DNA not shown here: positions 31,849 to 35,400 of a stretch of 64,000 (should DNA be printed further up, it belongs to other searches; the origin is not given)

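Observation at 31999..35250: Standalone carboxylic-acid-reductase-like enzyme (acyl-AMP ligase, carrier domain, thioester reductase) with no biosynthetic partners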

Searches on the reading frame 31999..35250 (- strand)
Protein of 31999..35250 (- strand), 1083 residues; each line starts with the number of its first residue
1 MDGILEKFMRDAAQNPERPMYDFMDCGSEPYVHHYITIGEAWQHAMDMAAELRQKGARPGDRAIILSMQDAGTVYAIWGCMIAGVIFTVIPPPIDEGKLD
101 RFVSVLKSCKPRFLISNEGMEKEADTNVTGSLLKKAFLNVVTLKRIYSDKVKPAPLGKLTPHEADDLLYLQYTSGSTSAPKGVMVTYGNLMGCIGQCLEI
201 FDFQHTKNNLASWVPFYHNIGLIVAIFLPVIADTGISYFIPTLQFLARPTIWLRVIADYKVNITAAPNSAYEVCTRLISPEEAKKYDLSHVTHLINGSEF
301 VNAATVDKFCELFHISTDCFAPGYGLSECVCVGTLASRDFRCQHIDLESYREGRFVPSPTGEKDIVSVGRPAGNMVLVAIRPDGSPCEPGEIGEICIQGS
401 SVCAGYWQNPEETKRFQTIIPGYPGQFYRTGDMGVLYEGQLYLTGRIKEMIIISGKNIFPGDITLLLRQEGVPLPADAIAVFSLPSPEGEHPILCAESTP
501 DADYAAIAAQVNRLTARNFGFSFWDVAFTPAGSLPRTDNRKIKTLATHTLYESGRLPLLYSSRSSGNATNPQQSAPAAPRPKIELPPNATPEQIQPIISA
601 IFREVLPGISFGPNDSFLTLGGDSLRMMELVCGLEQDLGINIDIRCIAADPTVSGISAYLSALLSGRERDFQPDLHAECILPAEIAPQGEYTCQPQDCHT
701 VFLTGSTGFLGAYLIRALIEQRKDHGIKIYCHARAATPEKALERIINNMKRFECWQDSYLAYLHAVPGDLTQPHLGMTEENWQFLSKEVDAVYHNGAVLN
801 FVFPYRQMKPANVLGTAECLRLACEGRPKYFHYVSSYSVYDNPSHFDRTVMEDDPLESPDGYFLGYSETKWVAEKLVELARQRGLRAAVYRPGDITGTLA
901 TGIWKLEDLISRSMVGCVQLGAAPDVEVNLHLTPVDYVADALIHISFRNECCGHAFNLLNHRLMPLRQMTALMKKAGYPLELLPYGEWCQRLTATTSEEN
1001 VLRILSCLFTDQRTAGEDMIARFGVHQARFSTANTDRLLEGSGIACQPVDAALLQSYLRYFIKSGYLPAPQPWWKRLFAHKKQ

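Call 5: search_protein_families(library=pfam, proteins=[window:31999-35250:-], max_evalue=0.01)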
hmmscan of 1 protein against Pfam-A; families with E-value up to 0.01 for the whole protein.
window:31999-35250:- (1083 aa): 5 families
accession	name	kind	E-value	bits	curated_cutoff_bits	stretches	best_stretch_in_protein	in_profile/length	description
PF07993.18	NAD_binding_4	-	2.5e-63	214.1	20.1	1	703-941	1-257/258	Male sterility protein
PF00501.34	AMP-binding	-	2.4e-52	178.5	29.9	1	10-407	3-384/384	AMP-binding enzyme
PF01370.27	Epimerase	-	1.1e-12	48.3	20.9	1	701-898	1-175/240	NAD dependent epimerase/dehydratase family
PF00550.31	PP-binding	-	8e-10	39.3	20.8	1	599-660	4-67/67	Phosphopantetheine attachment site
PF01073.25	3Beta_HSD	-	3.2e-07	30.1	22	1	703-886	2-166/280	3-beta hydroxysteroid dehydrogenase/isomerase family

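Call 6: search_protein_families(library=ncbifam, proteins=[window:31999-35250:-], max_evalue=0.01)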
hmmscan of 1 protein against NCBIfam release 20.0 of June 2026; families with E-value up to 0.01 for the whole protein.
window:31999-35250:- (1083 aa): 108 families (the best 25 are shown)
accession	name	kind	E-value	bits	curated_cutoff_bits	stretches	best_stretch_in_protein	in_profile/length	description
NF038078.1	NRPS_MxcG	equivalog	4.2e-114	382.2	2300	2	594-1070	975-1442/1442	myxochelin non-ribosomal peptide synthetase MxcG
TIGR01746.1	Thioester-redct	subfamily_domain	8.8e-95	318.1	213.35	1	700-1067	1-371/371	thioester reductase domain-containing protein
TIGR03443.1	alpha_am_amid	equivalog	5.3e-86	289.2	1030.1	1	593-1072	848-1361/1390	L-aminoadipate-semialdehyde dehydrogenase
NF004509.1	PRK05850.1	subfamily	6.7e-84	282.2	775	1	9-553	9-570/578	fatty-acid--AMP ligase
NF004282.0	PRK05691.1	subfamily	4.3e-75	252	4090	1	6-666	13-659/4334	non-ribosomal peptide synthase/polyketide synthase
NF006624.1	PRK09192.1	subfamily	1.2e-74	251.7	600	1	43-554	52-563/567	fatty acyl-AMP ligase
NF005850.0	PRK07768.1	subfamily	1.7e-70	237.8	572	1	29-551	23-543/545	long-chain-fatty-acid--CoA ligase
NF038339.3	FAAL_FadD32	equivalog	3.9e-69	233.4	975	1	9-556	25-613/625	long-chain-fatty-acid--AMP ligase FadD32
NF009124.0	PRK12476.1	subfamily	3.9e-69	233.4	922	1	10-556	42-609/612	fatty acyl-AMP ligase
NF038337.1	FAAL_FadD21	exception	2.8e-64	217.6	1100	1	31-552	34-570/579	fatty-acid--AMP ligase FAAL21/FadD21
NF040633.1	FadD32_Coryne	exception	7.7e-63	212.7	875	1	45-544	72-605/614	FadD32-like long-chain-fatty-acid--AMP ligase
NF038338.1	FAAL_FadD28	exception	8.9e-59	199.3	1100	1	13-547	15-566/580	fatty-acid--AMP ligase FAAL28/FadD28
NF041592.1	carboxyl_red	equivalog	3.7e-48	164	1300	2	616-995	666-1087/1160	carboxylic acid reductase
NF004510.0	PRK05851.1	equivalog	5.9e-47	160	621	1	38-549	34-518/525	long-chain-fatty acid--ACP ligase MbtM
TIGR01733.1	AA-adenyl-dom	subfamily_domain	1.6e-43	149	317.4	1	43-469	7-400/409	amino acid adenylation domain-containing protein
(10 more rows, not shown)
